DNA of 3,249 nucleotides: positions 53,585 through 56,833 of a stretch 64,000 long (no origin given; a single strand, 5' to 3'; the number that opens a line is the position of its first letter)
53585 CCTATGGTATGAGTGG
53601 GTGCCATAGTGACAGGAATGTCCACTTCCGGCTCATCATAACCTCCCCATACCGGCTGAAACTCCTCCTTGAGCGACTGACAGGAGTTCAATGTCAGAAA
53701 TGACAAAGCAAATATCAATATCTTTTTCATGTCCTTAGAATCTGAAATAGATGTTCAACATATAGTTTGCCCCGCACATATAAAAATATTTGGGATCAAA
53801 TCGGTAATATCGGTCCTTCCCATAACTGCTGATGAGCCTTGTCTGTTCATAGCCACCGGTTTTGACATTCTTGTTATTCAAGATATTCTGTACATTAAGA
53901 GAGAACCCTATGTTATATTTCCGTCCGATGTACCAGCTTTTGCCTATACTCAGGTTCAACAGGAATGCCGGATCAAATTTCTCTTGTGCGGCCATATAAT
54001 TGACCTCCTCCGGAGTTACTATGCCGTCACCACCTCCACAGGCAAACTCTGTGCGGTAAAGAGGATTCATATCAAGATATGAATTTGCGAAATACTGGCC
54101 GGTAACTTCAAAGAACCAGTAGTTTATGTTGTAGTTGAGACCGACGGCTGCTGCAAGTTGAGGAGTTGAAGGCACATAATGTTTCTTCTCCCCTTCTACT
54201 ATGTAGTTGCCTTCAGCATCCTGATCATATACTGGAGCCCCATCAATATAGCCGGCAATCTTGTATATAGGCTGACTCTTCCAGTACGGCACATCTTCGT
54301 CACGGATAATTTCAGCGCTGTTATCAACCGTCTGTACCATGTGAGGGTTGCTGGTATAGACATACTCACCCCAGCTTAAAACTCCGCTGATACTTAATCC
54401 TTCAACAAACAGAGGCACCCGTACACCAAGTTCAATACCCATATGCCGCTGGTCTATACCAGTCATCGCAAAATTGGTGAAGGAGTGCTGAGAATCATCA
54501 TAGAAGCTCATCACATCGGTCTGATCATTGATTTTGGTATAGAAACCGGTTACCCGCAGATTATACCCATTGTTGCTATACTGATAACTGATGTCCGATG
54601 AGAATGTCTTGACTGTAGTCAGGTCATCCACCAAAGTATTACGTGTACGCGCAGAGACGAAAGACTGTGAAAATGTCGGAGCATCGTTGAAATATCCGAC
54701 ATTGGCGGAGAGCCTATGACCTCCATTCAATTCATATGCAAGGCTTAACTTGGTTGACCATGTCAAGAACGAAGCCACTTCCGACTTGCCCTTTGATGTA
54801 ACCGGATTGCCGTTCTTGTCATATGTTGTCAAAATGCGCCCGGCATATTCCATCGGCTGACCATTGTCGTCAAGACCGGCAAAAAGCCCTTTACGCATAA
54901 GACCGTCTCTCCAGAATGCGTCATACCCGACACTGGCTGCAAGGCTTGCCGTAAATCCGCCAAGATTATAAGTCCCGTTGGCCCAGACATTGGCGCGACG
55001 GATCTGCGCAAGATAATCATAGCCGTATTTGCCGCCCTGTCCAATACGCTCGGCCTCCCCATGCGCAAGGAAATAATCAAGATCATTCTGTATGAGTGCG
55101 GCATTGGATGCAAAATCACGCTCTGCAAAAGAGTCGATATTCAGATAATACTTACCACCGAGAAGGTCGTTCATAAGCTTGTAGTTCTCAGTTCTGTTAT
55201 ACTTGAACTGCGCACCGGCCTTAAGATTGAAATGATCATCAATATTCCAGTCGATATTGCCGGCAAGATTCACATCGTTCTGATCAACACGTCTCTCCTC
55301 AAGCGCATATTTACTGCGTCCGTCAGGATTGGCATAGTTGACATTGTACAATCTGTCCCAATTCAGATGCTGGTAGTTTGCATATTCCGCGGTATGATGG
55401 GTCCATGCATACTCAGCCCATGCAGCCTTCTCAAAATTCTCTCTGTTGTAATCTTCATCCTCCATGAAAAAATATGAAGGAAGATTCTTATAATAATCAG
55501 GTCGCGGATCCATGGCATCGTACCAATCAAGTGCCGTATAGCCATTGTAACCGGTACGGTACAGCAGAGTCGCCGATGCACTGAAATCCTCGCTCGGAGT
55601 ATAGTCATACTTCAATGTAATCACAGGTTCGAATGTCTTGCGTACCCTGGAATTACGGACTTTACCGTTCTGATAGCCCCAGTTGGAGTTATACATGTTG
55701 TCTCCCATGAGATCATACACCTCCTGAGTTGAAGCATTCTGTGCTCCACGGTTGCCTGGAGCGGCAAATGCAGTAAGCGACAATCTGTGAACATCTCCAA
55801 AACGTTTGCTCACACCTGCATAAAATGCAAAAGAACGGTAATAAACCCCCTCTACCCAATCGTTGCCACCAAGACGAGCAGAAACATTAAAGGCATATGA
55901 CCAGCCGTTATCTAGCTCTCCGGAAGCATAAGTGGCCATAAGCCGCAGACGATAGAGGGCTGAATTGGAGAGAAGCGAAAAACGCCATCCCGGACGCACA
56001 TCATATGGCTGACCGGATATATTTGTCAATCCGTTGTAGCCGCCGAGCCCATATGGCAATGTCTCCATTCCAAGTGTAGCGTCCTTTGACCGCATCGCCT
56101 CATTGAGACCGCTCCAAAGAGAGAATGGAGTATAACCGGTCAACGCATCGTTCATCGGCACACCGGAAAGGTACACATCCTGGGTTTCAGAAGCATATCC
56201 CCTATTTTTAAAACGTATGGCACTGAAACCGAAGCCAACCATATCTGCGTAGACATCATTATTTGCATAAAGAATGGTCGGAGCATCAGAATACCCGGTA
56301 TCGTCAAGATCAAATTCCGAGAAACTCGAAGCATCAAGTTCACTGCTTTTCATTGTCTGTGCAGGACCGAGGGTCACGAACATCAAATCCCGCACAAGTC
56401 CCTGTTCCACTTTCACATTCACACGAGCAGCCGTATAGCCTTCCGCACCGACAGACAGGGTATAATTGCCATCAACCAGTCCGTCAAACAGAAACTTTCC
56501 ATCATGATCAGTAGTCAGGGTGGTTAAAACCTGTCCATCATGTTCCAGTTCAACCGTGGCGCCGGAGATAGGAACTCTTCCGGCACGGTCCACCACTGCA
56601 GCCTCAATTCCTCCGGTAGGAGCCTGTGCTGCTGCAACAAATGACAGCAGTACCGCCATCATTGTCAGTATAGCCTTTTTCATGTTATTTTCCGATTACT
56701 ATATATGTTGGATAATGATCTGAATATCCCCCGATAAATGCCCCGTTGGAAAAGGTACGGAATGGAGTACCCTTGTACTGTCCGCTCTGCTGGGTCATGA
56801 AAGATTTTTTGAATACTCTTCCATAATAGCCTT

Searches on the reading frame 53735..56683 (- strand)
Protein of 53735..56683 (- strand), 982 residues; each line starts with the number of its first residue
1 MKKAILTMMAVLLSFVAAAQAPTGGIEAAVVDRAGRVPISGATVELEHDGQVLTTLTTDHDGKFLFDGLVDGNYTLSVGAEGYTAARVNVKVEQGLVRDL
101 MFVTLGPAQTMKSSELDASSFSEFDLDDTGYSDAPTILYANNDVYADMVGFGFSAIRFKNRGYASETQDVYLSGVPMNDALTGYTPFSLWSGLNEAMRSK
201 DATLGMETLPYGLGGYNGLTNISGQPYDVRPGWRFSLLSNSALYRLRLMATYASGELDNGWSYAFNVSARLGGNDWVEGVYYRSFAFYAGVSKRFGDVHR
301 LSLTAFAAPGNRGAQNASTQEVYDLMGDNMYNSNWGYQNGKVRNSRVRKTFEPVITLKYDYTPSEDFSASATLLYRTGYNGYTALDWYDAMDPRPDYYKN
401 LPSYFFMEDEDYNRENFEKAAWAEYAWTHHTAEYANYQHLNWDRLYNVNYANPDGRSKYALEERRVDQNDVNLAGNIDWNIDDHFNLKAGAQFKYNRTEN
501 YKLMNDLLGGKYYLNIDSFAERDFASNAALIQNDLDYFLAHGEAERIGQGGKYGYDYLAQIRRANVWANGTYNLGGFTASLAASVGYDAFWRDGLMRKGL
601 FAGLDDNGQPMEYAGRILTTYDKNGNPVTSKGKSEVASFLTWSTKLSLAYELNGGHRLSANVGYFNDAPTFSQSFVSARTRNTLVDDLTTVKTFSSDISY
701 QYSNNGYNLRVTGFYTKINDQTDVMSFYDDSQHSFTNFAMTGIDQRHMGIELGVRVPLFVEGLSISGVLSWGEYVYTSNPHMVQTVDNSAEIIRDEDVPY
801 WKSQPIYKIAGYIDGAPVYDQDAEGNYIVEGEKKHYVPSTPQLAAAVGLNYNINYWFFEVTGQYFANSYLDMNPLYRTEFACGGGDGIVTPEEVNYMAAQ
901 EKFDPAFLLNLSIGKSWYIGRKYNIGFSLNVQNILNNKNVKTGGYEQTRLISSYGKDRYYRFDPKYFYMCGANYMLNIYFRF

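Call 40: search_protein_families(library=pfam, proteins=[window:53735-56683:-])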
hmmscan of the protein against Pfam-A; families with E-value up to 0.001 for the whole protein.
window:53735-56683:- (982 aa): 6 families
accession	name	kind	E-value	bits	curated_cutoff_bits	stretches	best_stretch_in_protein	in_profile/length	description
PF13620.12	CarboxypepD_reg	-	1.8e-13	51.1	32.3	1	26-100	2-77/82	Carboxypeptidase regulatory-like domain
PF00593.30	TonB_dep_Rec_b-barrel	-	1.1e-10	42.5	27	1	441-934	33-436/436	TonB dependent receptor-like, beta-barrel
PF17210.9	SdrD_B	-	6.6e-09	36.4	29.7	1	34-91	19-78/112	SdrD B-like domain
PF13715.12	CarbopepD_reg_2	-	3.6e-08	33.8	32.2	1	30-103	5-75/88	CarboxypepD_reg-like domain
PF17802.7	SpaA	-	1.8e-06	28.4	23.1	1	27-92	4-76/91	Prealbumin-like fold domain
PF09430.16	EMC7_beta-sandw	-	0.00016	22.3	26.6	1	40-111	8-79/122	ER membrane protein complex subunit 7, beta-sandwich domain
